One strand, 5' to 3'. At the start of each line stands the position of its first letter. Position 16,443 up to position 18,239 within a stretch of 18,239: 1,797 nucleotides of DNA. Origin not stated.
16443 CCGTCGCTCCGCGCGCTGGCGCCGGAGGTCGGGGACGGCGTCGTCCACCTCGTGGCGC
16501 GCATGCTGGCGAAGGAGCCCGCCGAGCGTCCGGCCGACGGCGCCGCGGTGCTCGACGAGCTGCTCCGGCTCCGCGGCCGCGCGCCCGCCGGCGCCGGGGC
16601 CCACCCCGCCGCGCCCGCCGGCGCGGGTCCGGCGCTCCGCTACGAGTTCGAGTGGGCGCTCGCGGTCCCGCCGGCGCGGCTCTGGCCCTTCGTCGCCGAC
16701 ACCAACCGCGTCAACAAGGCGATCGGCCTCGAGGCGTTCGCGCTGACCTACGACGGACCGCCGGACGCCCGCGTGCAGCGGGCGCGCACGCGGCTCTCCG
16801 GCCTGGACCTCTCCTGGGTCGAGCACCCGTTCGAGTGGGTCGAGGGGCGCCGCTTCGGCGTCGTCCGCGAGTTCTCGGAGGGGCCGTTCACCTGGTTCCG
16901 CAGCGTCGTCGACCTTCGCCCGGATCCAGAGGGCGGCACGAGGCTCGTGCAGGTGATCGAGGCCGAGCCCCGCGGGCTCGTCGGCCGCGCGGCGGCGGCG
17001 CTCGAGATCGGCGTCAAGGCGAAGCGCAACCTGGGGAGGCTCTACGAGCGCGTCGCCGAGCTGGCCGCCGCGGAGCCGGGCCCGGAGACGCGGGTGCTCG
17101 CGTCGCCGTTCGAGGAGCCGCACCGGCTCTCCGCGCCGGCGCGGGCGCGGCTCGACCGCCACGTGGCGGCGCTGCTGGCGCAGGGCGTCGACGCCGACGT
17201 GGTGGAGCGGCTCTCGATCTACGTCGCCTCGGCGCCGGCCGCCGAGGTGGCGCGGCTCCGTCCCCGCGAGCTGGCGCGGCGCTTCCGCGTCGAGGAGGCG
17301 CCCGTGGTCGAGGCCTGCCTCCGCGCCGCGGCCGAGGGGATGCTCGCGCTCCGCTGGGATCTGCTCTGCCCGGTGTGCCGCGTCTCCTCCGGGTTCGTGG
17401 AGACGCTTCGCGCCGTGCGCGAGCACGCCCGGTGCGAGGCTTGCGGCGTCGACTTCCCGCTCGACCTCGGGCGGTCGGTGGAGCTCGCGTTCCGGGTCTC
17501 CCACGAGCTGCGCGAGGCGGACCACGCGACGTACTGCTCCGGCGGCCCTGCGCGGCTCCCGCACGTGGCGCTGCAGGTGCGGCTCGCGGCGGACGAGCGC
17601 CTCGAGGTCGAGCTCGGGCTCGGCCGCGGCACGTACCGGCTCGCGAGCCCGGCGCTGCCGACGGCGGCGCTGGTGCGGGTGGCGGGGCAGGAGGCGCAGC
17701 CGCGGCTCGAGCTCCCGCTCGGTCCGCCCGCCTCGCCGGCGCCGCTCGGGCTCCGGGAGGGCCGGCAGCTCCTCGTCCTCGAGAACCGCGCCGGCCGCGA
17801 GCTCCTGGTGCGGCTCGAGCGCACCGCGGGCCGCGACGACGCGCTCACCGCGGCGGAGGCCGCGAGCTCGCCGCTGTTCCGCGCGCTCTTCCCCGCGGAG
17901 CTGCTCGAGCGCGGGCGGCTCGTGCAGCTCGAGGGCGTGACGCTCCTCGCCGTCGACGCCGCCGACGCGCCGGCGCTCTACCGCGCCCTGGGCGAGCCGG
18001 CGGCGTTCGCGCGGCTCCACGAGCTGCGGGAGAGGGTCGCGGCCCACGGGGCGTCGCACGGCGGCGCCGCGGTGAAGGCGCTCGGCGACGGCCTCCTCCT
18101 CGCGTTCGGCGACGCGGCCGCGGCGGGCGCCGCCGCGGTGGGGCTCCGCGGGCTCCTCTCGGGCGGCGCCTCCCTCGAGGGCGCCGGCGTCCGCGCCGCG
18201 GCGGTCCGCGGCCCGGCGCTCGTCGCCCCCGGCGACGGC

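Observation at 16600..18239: Ser/Thr kinase C-terminally fused to an SRPBCC/zinc-ribbon region and a class III nucleotidyl-cyclase-like domain (truncated by the window)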

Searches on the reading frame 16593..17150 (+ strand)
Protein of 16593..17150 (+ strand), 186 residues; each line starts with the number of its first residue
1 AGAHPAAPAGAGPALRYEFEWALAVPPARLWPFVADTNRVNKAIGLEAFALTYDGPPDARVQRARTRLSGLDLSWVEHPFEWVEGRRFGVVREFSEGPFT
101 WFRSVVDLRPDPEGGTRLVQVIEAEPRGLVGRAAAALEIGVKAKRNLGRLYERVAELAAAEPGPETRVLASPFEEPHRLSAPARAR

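Call 9: search_protein_families(library=pfam, proteins=[window:16593-17150:+], max_evalue=10)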
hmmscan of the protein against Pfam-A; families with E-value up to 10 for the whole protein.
window:16593-17150:+ (186 aa): 1 family
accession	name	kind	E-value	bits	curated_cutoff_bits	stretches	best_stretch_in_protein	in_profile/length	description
PF10604.15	Polyketide_cyc2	-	1.4e-05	25.9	27.4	1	23-153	10-140/142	Polyketide cyclase / dehydrase and lipid transport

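Call 67: search_solved_structures(query=A4, max_evalue=1)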
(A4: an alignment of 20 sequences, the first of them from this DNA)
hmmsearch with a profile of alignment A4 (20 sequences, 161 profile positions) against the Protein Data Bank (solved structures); distinct sequences matched with E-value up to 1: 1.
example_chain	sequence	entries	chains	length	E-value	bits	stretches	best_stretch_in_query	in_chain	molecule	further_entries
1t17_A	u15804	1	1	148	0.7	12.8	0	88-138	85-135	conserved hypothetical protein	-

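Call 68: search_protein_families(library=pfam, alignment_id=A4, max_evalue=0.01)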
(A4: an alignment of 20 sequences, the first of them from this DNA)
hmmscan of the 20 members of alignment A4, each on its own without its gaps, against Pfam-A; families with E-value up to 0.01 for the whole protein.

A. member 1, seq(175 aa): 1 family
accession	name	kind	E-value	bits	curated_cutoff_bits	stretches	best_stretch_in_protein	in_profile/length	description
PF10604.15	Polyketide_cyc2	-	1.2e-05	26.1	27.4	1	22-152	10-140/142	Polyketide cyclase / dehydrase and lipid transport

B. families by the number of members that match (of 20 scanned): 1 family
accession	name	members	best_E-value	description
PF10604.15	Polyketide_cyc2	14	1.2e-07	Polyketide cyclase / dehydrase and lipid transport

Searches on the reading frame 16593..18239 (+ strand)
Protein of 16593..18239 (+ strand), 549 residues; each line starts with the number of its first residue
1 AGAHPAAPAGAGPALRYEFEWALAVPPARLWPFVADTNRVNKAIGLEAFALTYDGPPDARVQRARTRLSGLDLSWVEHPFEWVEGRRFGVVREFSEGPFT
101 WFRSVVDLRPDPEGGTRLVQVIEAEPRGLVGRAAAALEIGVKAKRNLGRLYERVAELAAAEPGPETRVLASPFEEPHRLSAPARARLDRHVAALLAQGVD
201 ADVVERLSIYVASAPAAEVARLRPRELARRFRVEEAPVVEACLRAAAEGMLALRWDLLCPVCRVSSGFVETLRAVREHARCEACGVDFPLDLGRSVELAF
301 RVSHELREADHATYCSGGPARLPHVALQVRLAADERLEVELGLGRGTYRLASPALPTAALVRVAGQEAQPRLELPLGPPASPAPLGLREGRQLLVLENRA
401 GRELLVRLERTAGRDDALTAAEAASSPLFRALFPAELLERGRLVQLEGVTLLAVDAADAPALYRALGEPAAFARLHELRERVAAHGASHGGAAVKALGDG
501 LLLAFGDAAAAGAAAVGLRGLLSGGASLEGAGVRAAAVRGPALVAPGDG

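Call 8: find_homologous_proteins(query=window:16593-18239:+)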
Query window:16593-18239:+ (549 aa): 49 proteins with E <= 0.001 among 8000 candidates.
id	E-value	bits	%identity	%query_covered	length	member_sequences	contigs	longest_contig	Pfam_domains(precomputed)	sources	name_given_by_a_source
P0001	5.1e-138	480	49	98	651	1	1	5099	PF19363.5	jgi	jgi:class 3 adenylate cyclase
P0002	1.2e-133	465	49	94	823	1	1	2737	PF07714.24,PF00069.32,PF19363.5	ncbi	-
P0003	5.6e-132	460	48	99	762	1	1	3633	PF00069.32,PF19363.5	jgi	jgi:class 3 adenylate cyclase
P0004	2.8e-131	458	47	99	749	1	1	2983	PF07714.24,PF00069.32,PF19363.5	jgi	jgi:class 3 adenylate cyclase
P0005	2.6e-128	448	48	97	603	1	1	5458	PF19363.5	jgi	jgi:class 3 adenylate cyclase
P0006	3.8e-128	447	45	99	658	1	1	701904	PF19363.5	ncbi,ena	-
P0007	1.8e-126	442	45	94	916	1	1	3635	PF07714.24,PF00069.32,PF03109.23,PF19363.5,PF01636.30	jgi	jgi:serine/threonine protein kinase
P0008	1.5e-125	439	44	91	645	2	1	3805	PF19363.5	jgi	jgi:class 3 adenylate cyclase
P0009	1.9e-125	438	45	99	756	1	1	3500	PF07714.24,PF00069.32,PF10604.16,PF19363.5,PF00211.26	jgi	jgi:class 3 adenylate cyclase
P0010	3.4e-125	438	46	99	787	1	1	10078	PF07714.24,PF00069.32,PF19363.5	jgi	jgi:class 3 adenylate cyclase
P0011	8.1e-122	426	46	97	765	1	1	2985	PF00069.32,PF19363.5,PF00211.26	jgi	jgi:class 3 adenylate cyclase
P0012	2.8e-101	359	46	83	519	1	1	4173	PF19363.5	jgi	jgi:class 3 adenylate cyclase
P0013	6.2e-98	348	48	77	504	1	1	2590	PF19363.5,PF00211.26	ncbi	-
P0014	4.5e-95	338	47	76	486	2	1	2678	PF19363.5,PF00211.26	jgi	jgi:class 3 adenylate cyclase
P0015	3.7e-93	332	45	83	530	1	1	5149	PF19363.5,PF00211.26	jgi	jgi:class 3 adenylate cyclase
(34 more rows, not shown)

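Call 10: find_related_loci(query=window:16593-18239:+, collection=genome_contigs, flank=10000)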
Query window:16593-18239:+ (549 aa) in genome_contigs; peptide patterns used: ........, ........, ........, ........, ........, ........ (x = any residue, [..] = any of these).
423 stretches matched a pattern; 44 encode a relative of the query (tblastn E <= 1e-3); 44 distinct loci.
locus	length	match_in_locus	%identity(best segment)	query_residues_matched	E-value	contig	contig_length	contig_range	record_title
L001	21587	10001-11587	46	17-545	1e-135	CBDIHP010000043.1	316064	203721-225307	MAG: Isosphaeraceae bacterium isolate e74af02e-f4d8-48a9-a94a-622a426f4839 genome assembly, contig: contig_43, whole gen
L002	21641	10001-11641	48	4-545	2e-133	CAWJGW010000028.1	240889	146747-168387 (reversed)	MAG: uncultured Isosphaeraceae bacterium isolate MFD04463.bin.2.46 genome assembly, contig: contig_44375, whole genome s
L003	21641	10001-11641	45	4-545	2e-131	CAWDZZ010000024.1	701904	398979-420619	MAG: uncultured Isosphaeraceae bacterium isolate MFD05521.bin.2.25 genome assembly, contig: contig_54863, whole genome s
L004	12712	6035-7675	44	2-545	3e-131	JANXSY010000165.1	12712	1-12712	MAG: Isosphaeraceae bacterium isolate 338R_metabat_120 338R_k141_991087, whole genome shotgun sequence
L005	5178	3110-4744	44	2-545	5e-131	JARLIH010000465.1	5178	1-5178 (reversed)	MAG: Isosphaeraceae bacterium isolate MAG_BA398 MetaBAT2_Bin_398_Anoxic_k141_2558805, whole genome shotgun sequence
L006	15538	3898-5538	44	4-545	1e-125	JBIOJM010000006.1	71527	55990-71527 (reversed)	MAG: Isosphaerales bacterium isolate GcC5-13 k141_2308279_length_71527_cov_50.4520, whole genome shotgun sequence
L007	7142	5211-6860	44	4-545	7e-125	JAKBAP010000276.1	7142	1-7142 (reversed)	MAG: Planctomycetota bacterium isolate ZJ2.bin58 NODE_13148_length_7142_cov_1.726016, whole genome shotgun sequence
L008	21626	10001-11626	43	4-545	8e-125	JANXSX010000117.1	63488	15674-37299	MAG: Isosphaeraceae bacterium isolate 338R_metabat_119 338R_k141_931163, whole genome shotgun sequence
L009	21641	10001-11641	44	4-545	3e-124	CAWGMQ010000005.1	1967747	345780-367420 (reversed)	MAG: uncultured Planctomycetota bacterium isolate MFD09567.bin.1.13 genome assembly, contig: contig_2, whole genome shot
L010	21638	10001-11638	46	4-543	1e-123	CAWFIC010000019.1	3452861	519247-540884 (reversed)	MAG: uncultured Planctomycetota bacterium isolate MFD02579.bin.2.73 genome assembly, contig: contig_698, whole genome sh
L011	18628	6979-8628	44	4-545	4e-122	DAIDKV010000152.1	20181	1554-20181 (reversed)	MAG TPA_asm: Planctomycetales bacterium isolate clean412 k141_722539, whole genome shotgun sequence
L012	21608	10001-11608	46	15-545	1e-119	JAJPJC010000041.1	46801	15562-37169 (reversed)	MAG: Isosphaeraceae bacterium isolate Centralia_MAG_412 k107_25615255, whole genome shotgun sequence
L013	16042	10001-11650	45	4-545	2e-118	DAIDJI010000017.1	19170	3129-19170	MAG TPA_asm: Planctomycetales bacterium isolate clean381 NODE_17_length_19170_cov_3.559472, whole genome shotgun sequenc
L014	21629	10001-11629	43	1-549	1e-114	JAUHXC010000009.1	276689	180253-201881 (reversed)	MAG: bacterium isolate 2_bin.46 NODE_67_length_276689_cov_6.993199, whole genome shotgun sequence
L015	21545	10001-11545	44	4-518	3e-114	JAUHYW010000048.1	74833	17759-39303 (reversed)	MAG: bacterium isolate 3_bin.88 NODE_566_length_74833_cov_2.325436, whole genome shotgun sequence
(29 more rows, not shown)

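Call 14: search_solved_structures(query=window:16593-18239:+, max_evalue=10)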
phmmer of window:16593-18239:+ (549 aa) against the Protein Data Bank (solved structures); distinct sequences matched with E-value up to 10: 0.

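Call 65: search_protein_representatives(protein=window:16593-18239:+)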
Query: 549 residues. Proteins with E-value up to 0.001 (for the whole library): 2688; up to 1e-10: 1842; up to 1e-30: 961. The best 150 are listed.
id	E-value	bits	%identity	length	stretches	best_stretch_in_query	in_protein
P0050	4.4e-139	481.7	47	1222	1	3-545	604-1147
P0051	4.9e-135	468.3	50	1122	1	4-545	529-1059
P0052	7.6e-133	461.1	48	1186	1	3-545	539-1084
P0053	9.4e-132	457.5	45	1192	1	2-545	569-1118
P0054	1.2e-131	457.2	48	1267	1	3-517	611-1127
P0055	2.1e-130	453.0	44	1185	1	3-544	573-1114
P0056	4.3e-130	452.0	45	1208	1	3-545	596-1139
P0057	2.5e-129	449.5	43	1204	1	3-545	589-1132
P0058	4.9e-129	448.5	46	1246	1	3-545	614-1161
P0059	9.3e-129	447.6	44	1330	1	3-545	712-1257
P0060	3.6e-128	445.7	45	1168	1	3-544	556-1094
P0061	1.6e-127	443.6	44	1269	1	12-543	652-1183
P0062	2.5e-127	442.9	41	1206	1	4-544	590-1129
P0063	4.5e-127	442.1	45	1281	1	3-541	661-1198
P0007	5.8e-127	441.7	45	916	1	3-536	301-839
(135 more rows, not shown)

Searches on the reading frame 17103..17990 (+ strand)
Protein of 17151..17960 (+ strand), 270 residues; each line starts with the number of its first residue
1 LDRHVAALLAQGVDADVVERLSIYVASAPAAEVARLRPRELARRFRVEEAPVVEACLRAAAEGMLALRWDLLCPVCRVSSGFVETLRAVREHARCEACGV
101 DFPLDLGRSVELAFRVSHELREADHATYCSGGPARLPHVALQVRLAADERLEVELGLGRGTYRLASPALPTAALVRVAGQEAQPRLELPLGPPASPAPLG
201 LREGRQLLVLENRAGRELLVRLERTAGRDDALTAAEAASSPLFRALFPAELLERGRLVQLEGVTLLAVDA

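Call 9: search_protein_families(library=pfam, proteins=[window:17151-17960:+], max_evalue=10)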
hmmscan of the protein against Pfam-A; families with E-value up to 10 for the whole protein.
window:17151-17960:+ (270 aa): 4 families
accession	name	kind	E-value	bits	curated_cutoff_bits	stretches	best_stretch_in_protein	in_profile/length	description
PF19363.4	DUF5939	-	1.5e-15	57.6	22.5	1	7-122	9-125/281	Family of unknown function (DUF5939)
PF00392.27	GntR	-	0.012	15.6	27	1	17-66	5-55/64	Bacterial regulatory proteins, gntR family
PF16988.10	Vps36-NZF-N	-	0.085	12.7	27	1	72-106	11-47/65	Vacuolar protein sorting 36 NZF-N zinc-finger domain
PF14768.12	RPA_interact_C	-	0.22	12.5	25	1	72-130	1-52/80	Replication protein A interacting C-terminal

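Call 32: predict_structure(alignment_id=A1)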
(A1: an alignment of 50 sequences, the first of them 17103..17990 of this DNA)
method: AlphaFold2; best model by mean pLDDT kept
length: 296 residues; sequences in the alignment: 50
mean_pLDDT: 87.6   pTM: 0.80
mean pLDDT of the five models: 87.6, 87.1, 86.9, 86.1, 85.7
residues with pLDDT >= 90: 178; 70-90: 92; 50-70: 18; < 50: 8
segments of 3 or more residues with pLDDT < 50: 145-150
pLDDT, mean of each block of 10 residues (from residue 1): 70 98 98 98 91 94 97 98 94 88 92 87 93 91 52 82 97 89 90 82 87 80 95 93 82 93 87 70 75 79
secondary structure, 60 per line:
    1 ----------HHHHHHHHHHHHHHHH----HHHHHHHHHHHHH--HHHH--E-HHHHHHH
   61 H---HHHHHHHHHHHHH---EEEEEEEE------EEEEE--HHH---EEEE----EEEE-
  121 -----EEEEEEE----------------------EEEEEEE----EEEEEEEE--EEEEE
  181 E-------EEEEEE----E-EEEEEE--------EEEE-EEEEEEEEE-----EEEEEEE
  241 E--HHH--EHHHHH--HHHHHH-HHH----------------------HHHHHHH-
elements in order: H11-26 H31-43 H46-49 H54-61 H65-77 E81-88 E95-99 E108-111 E116-119 E126-132 E155-161 E166-173 E176-181 E189-194 E201-206 E215-218 E220-228 E234-241 H250-254 H257-262 H289-295

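Call 81: fold_search(model_id=the predicted structure, library=pdb)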
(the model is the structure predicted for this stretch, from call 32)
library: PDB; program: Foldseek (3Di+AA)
matches with E <= 10: 853; with E <= 0.001: 0
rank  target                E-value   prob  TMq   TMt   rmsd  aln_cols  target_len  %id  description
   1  4bh2_A                3.4e-02  0.15  0.15  0.14  16.5       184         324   11  Crystal Structure of the Haemagglutinin from a Transmissible Mutant H5 Influenza Virus (released 2013-04-24)
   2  6a67_B                6.6e-02  0.10  0.13  0.17  15.8       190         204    5  Crystal structure of influenza A virus H5 hemagglutinin globular head in complex with the Fab of antibody FLD21.140 (released 2018-08-29)
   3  6a0z_A                7.0e-02  0.14  0.15  0.17  15.9       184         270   10  Crystal structure of broadly neutralizing antibody 13D4 bound to H5N1 influenza hemagglutinin, HA head region (released 2018-06-20)
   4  9nr2_C                7.8e-02  0.13  0.15  0.14  17.2       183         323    8  Crystal structure of H5 hemagglutinin from the influenza virus A/black swan/Akita/1/2016 with LSTa (released 2025-04-23)
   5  6p3s_O                7.8e-02  0.09  0.14  0.17  16.4       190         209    8  Crystal structure of human Fab H5.28 in complex with influenza A H5N1 Vietnam hemagglutinin head domain (released 2020-05-27)
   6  3fku_A                7.8e-02  0.09  0.14  0.13  17.2       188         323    7  Crystal structure of influenza hemagglutinin (H5) in complex with a broadly neutralizing antibody F10 (released 2009-02-24)
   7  4xnm_C                8.8e-02  0.10  0.14  0.19  16.7       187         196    8  Antibody Influenza H5 Complex (released 2015-07-15)
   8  6p3s_R                9.9e-02  0.11  0.15  0.20  16.4       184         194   10  Crystal structure of human Fab H5.28 in complex with influenza A H5N1 Vietnam hemagglutinin head domain (released 2020-05-27)
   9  5dum_A                9.9e-02  0.09  0.14  0.18  17.2       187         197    7  Crystal structure of influenza A virus H5 hemagglutinin globular head in complex with the Fab of antibody 65C6 (released 2015-12-16)
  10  2wrb_C                1.1e-01  0.12  0.11  0.09  11.8       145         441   10  the structure of influenza H2 human singapore hemagglutinin with avian receptor (released 2009-09-29)
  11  2wre_B                1.1e-01  0.09  0.13  0.09  15.1       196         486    9  structure of H2 japan hemagglutinin with human receptor (released 2009-09-29)
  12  6p3s_K                1.1e-01  0.06  0.12  0.15  17.0       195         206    8  Crystal structure of human Fab H5.28 in complex with influenza A H5N1 Vietnam hemagglutinin head domain (released 2020-05-27)
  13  2wr7_B                1.1e-01  0.11  0.14  0.10  13.9       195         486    8  the structure of influenza H2 human singapore hemagglutinin with human receptor (released 2009-09-29)
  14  2wrd_C                1.1e-01  0.10  0.13  0.09  15.3       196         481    9  structure of H2 japan hemagglutinin (released 2009-09-29)
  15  9diq_A                1.1e-01  0.09  0.12  0.11  16.6       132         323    8  Crystal structure of Apo-H5 hemagglutinin from the influenza virus A/Texas/37/2024 (H5N1) (released 2024-12-04)
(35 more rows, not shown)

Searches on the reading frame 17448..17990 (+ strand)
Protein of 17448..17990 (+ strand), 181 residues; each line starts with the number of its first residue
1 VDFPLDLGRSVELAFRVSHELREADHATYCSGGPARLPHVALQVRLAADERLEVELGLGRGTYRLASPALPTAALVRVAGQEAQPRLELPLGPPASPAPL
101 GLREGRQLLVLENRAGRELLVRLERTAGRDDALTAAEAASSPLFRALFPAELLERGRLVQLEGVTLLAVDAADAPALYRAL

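Call 55: predict_structure(alignment_id=A3)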
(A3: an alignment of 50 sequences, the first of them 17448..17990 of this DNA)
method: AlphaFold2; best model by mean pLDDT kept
length: 181 residues; sequences in the alignment: 50
mean_pLDDT: 73.0   pTM: 0.58
mean pLDDT of the five models: 73.0, 71.3, 68.7, 68.4, 67.5
residues with pLDDT >= 90: 68; 70-90: 24; 50-70: 56; < 50: 33
segments of 3 or more residues with pLDDT < 50: 1-7, 9-18, 21-32
pLDDT, mean of each block of 10 residues (from residue 1): 41 48 44 64 96 95 92 90 88 77 94 96 78 58 70 66 53 64 62
secondary structure, 60 per line:
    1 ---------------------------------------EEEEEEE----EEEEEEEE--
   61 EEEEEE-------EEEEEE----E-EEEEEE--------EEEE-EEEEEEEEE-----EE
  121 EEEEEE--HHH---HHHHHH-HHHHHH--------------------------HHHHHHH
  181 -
elements in order: E40-46 E51-58 E61-66 E74-79 E86-91 E100-103 E105-113 E119-126 H135-140 H142-147 H174-180
